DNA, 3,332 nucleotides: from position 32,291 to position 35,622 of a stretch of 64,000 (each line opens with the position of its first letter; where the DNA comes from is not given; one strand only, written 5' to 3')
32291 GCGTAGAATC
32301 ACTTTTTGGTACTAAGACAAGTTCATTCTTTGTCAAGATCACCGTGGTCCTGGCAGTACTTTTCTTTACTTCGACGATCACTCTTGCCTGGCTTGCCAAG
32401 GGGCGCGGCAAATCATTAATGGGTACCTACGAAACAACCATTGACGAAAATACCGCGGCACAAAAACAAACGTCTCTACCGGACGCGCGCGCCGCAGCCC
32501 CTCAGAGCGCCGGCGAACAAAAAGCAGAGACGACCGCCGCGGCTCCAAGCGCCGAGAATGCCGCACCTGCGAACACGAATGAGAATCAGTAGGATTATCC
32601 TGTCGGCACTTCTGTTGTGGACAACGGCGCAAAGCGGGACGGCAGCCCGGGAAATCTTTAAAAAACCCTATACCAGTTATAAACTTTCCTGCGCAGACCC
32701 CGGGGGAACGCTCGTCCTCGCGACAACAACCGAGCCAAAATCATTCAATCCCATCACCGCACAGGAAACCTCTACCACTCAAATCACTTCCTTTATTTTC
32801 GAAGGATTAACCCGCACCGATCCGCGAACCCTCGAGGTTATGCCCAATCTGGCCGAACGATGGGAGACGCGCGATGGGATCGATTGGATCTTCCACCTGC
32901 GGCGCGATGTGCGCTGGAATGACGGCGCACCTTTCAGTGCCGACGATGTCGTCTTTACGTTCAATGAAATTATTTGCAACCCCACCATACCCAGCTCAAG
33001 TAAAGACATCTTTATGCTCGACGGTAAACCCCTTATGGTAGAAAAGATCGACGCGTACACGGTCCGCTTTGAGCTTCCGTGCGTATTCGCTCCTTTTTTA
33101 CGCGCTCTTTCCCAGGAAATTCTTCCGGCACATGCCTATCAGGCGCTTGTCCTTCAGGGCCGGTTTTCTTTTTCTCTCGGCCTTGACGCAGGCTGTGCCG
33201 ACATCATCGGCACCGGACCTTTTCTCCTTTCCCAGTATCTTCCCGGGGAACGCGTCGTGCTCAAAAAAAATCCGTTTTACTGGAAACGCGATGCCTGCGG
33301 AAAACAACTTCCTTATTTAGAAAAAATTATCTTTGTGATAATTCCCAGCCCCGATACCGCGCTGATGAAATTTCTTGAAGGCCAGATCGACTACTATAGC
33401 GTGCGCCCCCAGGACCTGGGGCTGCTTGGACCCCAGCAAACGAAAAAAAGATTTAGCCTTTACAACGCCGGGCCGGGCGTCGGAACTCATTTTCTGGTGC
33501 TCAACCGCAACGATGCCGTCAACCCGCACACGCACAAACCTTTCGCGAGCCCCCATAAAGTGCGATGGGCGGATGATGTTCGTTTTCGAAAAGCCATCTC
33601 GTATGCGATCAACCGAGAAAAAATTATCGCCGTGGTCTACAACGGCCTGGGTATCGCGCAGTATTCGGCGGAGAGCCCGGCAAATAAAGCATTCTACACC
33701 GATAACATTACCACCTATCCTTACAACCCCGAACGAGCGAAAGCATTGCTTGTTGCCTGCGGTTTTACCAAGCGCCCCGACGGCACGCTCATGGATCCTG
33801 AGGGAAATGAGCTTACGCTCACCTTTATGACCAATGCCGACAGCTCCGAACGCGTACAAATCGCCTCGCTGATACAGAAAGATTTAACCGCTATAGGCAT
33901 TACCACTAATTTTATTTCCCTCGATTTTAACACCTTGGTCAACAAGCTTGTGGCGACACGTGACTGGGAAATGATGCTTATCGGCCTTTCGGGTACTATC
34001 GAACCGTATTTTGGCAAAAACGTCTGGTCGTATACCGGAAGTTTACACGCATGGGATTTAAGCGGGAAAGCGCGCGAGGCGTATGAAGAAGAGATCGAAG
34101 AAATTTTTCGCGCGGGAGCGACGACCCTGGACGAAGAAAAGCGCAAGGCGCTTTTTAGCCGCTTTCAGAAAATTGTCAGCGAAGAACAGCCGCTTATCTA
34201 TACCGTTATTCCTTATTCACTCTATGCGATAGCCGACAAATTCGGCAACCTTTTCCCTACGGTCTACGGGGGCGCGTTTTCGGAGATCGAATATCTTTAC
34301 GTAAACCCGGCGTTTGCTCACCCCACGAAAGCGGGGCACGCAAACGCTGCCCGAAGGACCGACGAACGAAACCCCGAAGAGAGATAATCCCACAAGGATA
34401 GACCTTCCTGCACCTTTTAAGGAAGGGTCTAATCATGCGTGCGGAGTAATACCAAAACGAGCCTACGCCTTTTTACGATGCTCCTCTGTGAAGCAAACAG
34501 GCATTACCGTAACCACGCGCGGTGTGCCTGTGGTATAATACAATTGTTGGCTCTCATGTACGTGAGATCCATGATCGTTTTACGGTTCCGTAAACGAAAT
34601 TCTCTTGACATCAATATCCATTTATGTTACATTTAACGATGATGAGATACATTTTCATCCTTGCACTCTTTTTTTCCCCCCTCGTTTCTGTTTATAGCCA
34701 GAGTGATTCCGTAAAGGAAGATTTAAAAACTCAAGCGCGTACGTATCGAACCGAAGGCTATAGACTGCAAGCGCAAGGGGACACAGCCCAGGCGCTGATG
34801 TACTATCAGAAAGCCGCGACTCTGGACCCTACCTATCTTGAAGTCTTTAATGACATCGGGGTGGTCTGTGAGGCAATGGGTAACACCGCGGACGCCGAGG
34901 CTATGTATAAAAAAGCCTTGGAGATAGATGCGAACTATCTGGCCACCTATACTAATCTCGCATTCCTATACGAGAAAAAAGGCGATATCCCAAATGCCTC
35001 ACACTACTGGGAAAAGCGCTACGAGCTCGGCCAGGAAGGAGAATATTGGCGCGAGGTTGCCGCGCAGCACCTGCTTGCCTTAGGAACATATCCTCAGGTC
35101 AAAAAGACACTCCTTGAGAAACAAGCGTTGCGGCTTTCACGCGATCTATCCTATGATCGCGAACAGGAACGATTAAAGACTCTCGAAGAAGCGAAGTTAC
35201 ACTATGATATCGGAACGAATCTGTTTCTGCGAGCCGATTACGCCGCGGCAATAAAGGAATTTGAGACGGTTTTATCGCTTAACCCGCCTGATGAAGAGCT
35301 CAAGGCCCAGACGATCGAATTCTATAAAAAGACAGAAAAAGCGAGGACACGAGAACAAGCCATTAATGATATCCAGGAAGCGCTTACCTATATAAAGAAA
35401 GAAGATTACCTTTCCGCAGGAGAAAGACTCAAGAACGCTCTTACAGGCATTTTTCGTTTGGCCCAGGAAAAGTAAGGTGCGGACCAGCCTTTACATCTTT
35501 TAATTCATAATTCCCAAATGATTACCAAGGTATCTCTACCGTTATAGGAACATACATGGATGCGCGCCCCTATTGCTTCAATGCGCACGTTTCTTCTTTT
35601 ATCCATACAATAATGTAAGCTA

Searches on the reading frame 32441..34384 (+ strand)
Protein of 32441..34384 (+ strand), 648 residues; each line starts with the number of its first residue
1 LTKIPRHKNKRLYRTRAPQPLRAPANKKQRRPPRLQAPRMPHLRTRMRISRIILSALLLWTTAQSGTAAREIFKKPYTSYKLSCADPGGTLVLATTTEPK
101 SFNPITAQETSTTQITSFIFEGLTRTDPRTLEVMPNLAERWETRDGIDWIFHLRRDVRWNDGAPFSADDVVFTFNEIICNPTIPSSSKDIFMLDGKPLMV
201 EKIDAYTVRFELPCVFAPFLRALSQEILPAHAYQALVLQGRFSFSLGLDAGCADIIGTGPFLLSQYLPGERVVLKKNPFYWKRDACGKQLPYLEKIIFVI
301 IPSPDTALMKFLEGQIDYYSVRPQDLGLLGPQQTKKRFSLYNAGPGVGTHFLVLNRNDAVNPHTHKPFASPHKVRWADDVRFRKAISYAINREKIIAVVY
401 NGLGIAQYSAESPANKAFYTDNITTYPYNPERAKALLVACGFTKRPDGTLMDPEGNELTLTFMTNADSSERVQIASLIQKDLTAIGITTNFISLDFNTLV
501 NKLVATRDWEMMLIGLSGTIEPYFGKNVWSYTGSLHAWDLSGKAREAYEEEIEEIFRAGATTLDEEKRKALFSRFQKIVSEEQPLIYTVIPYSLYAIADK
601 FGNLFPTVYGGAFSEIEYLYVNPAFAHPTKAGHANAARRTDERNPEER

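Call 30: search_protein_families(library=pfam, proteins=[window:32441-34384:+], max_evalue=0.00001)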
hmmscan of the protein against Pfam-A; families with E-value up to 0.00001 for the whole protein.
window:32441-34384:+ (648 aa): 1 family
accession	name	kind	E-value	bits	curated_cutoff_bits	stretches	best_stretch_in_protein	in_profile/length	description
PF00496.27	SBP_bac_5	-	3.5e-80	270.3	32.4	1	132-519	1-349/368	Bacterial extracellular solute-binding proteins, family 5 Middle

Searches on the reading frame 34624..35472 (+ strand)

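Call 30: search_protein_families(library=pfam, proteins=[window:34624-35472:+], max_evalue=0.00001)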
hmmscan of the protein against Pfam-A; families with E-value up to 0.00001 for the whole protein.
window:34624-35472:+ (283 aa): 10 families
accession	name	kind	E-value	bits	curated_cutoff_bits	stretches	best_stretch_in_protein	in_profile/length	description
PF00515.34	TPR_1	-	1.6e-18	66.1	27.8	0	73-105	2-34/34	Tetratricopeptide repeat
PF07719.23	TPR_2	-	6.2e-18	63.8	27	0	190-222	1-33/34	Tetratricopeptide repeat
PF13181.12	TPR_8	-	1.2e-13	50.4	25.7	0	73-104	2-33/34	Tetratricopeptide repeat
PF13424.12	TPR_12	-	8.2e-13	48.8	30.1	1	40-102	5-75/77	Tetratricopeptide repeat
PF14559.12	TPR_19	-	3.9e-11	43.5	25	1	49-104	2-57/68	Tetratricopeptide repeat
PF13414.12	TPR_11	-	9.1e-11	41.7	26.8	0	86-120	8-42/42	TPR repeat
PF13428.12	TPR_14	-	3.1e-09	37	23.5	0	80-113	9-42/44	Tetratricopeptide repeat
PF13431.12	TPR_17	-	6.1e-09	35.9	24.4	0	95-122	2-29/34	Tetratricopeptide repeat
PF13374.12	TPR_10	-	3.8e-07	30.3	27.5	0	75-101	5-31/42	Tetratricopeptide repeat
PF13176.12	TPR_7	-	6.2e-06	26.3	27.9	0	78-102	5-29/36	Tetratricopeptide repeat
